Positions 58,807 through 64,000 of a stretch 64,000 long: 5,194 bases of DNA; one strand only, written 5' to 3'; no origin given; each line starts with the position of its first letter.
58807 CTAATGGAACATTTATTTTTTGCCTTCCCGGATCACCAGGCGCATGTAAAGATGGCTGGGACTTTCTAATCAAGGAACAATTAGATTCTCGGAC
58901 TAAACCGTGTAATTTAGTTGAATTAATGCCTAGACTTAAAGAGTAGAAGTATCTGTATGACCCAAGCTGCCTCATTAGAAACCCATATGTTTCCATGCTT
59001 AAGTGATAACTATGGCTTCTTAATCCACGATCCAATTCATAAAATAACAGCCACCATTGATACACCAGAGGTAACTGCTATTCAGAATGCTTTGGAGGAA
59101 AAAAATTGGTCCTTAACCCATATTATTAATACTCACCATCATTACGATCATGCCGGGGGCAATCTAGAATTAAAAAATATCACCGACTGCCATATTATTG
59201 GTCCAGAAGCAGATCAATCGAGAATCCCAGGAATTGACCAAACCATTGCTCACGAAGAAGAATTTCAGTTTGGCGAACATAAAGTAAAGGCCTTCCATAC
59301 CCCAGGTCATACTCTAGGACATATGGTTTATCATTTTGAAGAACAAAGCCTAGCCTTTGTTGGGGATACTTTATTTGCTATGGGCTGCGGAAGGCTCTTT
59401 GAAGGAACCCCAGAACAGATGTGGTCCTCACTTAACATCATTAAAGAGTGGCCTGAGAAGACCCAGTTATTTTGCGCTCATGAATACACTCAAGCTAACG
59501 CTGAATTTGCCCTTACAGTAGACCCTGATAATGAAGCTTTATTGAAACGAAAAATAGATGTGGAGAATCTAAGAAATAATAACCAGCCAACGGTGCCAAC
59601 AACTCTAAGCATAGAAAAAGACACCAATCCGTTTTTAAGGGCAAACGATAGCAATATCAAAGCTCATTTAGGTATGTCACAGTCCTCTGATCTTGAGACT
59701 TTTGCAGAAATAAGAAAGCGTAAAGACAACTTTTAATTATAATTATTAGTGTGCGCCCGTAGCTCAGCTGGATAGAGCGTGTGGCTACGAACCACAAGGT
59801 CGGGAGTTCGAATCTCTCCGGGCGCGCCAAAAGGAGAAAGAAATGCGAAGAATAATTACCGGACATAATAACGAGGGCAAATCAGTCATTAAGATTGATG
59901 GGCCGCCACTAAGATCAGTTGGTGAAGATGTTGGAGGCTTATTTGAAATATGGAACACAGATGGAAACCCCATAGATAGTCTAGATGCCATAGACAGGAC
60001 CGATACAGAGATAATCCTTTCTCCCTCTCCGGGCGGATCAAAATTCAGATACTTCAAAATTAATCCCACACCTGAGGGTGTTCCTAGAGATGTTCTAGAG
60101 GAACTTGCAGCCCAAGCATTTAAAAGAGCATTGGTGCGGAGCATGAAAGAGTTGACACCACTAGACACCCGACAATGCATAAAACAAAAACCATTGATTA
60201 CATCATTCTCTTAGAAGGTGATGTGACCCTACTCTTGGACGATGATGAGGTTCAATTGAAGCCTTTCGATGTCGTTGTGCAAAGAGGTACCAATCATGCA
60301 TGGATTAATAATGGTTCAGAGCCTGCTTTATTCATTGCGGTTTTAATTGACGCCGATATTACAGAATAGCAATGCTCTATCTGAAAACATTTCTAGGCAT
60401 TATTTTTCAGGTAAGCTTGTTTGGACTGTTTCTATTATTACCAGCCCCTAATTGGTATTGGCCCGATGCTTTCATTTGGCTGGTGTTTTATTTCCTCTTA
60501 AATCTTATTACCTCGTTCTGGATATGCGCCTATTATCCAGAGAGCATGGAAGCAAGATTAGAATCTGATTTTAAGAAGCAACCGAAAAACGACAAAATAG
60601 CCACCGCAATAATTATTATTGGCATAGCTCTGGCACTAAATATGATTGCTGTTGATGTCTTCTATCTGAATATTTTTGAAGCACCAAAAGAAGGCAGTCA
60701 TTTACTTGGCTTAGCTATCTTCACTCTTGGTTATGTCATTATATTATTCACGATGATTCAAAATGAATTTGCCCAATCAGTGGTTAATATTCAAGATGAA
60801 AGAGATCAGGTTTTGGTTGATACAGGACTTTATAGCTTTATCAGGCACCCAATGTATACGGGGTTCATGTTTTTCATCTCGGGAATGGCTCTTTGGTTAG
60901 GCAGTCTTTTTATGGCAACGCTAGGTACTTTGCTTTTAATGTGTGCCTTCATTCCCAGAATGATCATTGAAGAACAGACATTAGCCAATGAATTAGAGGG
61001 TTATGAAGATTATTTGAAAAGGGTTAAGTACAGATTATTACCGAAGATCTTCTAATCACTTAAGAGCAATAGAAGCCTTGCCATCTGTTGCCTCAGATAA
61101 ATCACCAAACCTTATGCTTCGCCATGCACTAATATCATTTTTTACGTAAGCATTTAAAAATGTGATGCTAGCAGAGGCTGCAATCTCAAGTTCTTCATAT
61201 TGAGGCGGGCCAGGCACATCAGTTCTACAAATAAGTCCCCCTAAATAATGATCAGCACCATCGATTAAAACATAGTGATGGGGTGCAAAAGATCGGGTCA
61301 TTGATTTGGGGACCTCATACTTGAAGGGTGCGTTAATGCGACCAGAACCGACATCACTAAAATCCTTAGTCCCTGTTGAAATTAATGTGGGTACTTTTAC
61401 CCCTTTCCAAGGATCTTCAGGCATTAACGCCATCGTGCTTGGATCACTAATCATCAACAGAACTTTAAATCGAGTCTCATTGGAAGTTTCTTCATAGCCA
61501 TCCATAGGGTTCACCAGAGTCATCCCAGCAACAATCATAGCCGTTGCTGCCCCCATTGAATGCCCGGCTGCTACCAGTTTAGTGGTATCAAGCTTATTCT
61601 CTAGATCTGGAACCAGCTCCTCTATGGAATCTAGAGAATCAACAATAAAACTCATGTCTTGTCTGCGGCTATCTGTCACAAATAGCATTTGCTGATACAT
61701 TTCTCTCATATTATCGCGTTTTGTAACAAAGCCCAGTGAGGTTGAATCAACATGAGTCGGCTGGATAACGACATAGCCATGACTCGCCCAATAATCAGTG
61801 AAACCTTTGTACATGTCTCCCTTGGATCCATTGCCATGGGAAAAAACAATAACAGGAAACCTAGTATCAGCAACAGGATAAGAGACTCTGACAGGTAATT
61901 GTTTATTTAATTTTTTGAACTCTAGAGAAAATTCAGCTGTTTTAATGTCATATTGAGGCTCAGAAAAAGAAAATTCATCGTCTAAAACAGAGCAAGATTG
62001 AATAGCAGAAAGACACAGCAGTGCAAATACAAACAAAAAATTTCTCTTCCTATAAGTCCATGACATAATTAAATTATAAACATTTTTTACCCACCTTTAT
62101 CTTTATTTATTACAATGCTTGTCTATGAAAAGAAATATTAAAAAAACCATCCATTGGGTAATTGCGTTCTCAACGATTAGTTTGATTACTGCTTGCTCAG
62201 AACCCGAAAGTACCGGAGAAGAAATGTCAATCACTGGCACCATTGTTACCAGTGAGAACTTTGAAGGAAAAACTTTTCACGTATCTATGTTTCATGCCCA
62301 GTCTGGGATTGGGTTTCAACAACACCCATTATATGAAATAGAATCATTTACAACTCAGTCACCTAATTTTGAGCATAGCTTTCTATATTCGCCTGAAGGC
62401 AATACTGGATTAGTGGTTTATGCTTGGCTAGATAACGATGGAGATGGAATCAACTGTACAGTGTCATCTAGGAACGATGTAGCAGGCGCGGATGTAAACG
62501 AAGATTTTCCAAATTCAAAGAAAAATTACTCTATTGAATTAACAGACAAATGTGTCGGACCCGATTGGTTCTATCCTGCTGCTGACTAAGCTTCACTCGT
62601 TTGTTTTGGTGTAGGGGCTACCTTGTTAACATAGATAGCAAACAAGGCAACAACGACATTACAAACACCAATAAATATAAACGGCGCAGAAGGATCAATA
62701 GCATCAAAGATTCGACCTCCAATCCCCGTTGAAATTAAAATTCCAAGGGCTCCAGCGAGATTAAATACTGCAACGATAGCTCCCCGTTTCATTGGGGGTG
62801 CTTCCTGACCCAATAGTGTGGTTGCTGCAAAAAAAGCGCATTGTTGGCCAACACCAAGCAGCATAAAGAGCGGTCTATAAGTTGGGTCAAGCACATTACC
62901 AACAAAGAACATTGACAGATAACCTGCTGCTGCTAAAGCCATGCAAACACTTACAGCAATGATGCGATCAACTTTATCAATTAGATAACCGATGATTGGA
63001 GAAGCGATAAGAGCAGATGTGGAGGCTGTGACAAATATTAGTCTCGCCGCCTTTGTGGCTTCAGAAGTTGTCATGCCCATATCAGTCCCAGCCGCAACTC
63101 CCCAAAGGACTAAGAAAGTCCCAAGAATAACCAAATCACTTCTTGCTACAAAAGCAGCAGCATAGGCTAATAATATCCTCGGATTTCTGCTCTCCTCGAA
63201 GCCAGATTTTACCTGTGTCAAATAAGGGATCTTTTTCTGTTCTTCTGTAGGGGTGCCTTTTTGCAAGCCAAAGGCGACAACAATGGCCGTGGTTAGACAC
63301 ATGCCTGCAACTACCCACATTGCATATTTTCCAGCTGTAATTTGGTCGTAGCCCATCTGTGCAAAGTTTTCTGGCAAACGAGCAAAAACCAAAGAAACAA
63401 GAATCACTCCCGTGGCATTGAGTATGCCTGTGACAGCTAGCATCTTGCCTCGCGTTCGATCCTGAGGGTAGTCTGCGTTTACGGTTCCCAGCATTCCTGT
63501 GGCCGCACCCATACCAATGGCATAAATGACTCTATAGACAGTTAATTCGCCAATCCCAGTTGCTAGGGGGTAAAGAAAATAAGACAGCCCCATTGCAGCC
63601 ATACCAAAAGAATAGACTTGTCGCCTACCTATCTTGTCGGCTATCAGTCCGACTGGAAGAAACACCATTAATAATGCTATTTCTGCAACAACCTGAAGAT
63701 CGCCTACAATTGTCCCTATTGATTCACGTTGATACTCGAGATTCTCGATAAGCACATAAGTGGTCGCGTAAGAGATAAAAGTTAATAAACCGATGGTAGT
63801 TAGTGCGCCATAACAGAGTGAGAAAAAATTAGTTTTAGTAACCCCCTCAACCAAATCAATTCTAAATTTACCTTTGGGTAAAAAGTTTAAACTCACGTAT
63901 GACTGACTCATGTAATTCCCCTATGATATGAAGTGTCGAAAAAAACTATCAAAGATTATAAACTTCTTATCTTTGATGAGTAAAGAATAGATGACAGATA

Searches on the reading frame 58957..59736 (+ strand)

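Call 58: search_protein_families(library=pfam, proteins=[window:58957-59736:+], max_evalue=0.00001)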
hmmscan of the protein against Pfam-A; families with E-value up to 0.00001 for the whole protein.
window:58957-59736:+ (259 aa): 2 families
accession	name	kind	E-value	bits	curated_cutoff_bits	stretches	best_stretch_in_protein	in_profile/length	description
PF16123.11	HAGH_C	-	3.5e-28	98.3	25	1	176-259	1-83/83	Hydroxyacylglutathione hydrolase C-terminus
PF00753.33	Lactamase_B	-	3e-20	73.4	22.7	1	45-171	36-193/196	Metallo-beta-lactamase superfamily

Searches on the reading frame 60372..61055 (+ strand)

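Call 58: search_protein_families(library=pfam, proteins=[window:60372-61055:+], max_evalue=0.00001)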
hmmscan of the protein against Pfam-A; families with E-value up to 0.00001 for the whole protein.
window:60372-61055:+ (227 aa): 2 families
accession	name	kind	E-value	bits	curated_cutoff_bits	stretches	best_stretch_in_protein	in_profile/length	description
PF04191.18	PEMT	-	3.4e-12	47.1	25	1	110-206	3-100/105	Phospholipid methyltransferase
PF04140.19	ICMT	-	2.1e-09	38.1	24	1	120-205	8-94/95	Isoprenylcysteine carboxyl methyltransferase (ICMT) family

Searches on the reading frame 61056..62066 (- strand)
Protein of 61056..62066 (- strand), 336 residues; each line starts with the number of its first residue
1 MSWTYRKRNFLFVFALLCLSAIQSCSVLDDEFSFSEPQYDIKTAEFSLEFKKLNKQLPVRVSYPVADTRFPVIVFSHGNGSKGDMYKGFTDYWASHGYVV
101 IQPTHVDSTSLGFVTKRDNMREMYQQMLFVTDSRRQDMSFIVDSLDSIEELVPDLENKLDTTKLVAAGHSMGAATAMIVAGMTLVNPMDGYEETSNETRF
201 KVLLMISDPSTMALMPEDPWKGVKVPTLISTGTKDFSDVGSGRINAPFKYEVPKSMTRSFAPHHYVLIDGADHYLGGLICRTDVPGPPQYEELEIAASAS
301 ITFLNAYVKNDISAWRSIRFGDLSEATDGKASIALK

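Call 58: search_protein_families(library=pfam, proteins=[window:61056-62066:-], max_evalue=0.00001)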
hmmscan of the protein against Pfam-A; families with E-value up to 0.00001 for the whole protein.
window:61056-62066:- (336 aa): 4 families
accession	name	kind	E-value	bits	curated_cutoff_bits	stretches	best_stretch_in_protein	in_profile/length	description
PF03403.19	PAF-AH_p_II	-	1.9e-13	50.2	20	1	67-129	97-160/372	Platelet-activating factor acetylhydrolase, isoform II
PF07224.18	Chlorophyllase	-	6.6e-11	42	26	1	34-180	6-134/301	Chlorophyllase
PF12697.13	Abhydrolase_6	-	9.3e-07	30.2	26.3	0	73-190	1-97/217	Alpha/beta hydrolase family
PF12740.14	PETase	-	9.5e-07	28.9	28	0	131-275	96-213/263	PET hydrolase-like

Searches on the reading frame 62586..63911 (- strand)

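Call 58: search_protein_families(library=pfam, proteins=[window:62586-63911:-], max_evalue=0.00001)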
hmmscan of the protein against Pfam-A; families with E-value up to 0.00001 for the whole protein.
window:62586-63911:- (441 aa): 2 families
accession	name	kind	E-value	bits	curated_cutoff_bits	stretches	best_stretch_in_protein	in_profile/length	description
PF07690.21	MFS_1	-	8.4e-36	124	33.4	2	42-340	3-291/347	Major Facilitator Superfamily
PF00083.30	Sugar_tr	-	2.6e-11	43.5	22.3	0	43-207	23-179/452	Sugar (and other) transporter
